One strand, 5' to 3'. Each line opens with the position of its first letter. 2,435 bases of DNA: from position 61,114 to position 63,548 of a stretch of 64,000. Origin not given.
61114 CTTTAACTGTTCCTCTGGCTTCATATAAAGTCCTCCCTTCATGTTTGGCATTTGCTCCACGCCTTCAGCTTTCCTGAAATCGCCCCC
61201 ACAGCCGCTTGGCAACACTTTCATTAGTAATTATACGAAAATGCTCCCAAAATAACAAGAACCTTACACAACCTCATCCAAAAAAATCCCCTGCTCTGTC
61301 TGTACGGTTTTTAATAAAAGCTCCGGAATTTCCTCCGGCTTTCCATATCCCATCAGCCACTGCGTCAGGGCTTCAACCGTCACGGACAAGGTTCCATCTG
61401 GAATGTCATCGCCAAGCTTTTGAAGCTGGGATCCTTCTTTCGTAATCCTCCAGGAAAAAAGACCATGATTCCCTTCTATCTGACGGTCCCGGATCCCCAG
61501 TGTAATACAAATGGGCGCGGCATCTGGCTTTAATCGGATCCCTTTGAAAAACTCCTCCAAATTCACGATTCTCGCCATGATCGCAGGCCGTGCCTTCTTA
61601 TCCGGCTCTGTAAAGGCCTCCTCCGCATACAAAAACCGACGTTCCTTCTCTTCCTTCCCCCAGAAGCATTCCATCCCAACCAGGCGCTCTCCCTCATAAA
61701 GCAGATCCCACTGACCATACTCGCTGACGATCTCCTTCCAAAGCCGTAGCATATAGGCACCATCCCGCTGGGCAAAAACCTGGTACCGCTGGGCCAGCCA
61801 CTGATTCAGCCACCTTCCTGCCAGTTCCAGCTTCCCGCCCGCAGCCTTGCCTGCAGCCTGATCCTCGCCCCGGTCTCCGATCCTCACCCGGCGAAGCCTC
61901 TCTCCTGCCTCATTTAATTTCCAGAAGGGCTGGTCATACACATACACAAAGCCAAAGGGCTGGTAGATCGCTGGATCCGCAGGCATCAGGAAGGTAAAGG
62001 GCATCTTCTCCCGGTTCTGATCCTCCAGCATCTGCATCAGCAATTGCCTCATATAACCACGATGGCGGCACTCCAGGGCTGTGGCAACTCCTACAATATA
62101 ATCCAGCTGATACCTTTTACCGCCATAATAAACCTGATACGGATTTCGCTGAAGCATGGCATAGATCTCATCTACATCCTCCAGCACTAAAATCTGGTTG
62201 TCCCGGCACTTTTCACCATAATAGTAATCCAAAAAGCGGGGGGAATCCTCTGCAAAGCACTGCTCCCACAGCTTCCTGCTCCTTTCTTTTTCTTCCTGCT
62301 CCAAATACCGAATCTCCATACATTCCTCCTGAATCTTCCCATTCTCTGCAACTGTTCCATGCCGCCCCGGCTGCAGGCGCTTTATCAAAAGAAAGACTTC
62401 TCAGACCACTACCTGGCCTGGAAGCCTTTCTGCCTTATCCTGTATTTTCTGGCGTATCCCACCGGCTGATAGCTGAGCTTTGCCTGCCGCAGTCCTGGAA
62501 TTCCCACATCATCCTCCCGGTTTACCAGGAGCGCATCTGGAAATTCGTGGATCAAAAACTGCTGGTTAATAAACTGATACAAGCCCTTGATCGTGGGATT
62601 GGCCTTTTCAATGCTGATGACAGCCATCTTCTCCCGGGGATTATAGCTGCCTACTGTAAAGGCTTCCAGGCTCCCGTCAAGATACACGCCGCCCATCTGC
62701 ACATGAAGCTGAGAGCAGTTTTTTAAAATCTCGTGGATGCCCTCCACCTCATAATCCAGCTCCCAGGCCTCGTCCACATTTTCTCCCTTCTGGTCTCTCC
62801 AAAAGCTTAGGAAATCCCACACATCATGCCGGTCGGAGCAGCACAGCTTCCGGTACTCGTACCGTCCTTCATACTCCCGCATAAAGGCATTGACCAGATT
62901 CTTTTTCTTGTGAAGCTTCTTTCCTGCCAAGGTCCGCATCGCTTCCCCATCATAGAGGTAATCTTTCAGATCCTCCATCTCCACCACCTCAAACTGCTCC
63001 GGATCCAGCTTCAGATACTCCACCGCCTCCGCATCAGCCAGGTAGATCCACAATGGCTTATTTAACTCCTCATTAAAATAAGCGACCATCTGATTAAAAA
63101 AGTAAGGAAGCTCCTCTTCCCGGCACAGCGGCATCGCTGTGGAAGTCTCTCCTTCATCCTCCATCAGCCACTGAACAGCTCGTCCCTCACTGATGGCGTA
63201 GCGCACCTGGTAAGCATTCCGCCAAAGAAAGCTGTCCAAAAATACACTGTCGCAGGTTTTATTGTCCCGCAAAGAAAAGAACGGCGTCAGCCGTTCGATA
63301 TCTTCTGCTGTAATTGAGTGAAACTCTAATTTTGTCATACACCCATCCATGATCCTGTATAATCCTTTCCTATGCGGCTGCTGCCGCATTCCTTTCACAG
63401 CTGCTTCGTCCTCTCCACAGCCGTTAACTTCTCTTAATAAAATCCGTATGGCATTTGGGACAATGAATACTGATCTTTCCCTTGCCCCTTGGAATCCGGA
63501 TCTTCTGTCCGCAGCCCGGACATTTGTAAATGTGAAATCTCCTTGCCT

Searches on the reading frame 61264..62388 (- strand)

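Call 86: search_protein_families(library=pfam, proteins=[window:61264-62388:-], max_evalue=0.00001)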
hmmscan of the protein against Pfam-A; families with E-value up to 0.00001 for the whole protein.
window:61264-62388:- (374 aa): 2 families
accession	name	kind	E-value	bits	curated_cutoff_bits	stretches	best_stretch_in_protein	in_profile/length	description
PF13527.13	Acetyltransf_9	-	9e-31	107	25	1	25-149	1-126/127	Acetyltransferase (GNAT) domain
PF13530.11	SCP2_2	-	4.5e-07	30.8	23.2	1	278-353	2-76/105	Sterol carrier protein domain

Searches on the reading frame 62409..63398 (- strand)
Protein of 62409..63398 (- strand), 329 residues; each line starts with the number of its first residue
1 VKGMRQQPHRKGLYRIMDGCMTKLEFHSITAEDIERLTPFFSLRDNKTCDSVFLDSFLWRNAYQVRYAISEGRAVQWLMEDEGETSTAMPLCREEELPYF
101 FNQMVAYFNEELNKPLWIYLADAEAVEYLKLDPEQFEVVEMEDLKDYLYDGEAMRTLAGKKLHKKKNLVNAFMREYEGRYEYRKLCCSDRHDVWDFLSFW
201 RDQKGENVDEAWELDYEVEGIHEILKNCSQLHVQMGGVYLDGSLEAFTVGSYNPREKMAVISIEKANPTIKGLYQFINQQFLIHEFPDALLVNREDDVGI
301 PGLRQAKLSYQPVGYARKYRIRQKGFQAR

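Call 85: search_protein_families(library=pfam, proteins=[window:62409-63398:-], max_evalue=0.00001)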
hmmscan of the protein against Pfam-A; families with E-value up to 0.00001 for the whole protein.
window:62409-63398:- (329 aa): 1 family
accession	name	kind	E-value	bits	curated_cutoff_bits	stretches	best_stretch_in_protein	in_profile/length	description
PF09924.15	LPG_synthase_C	-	1.4e-34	120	27.5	1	46-321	6-297/298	Phosphatidylglycerol lysyltransferase, C-terminal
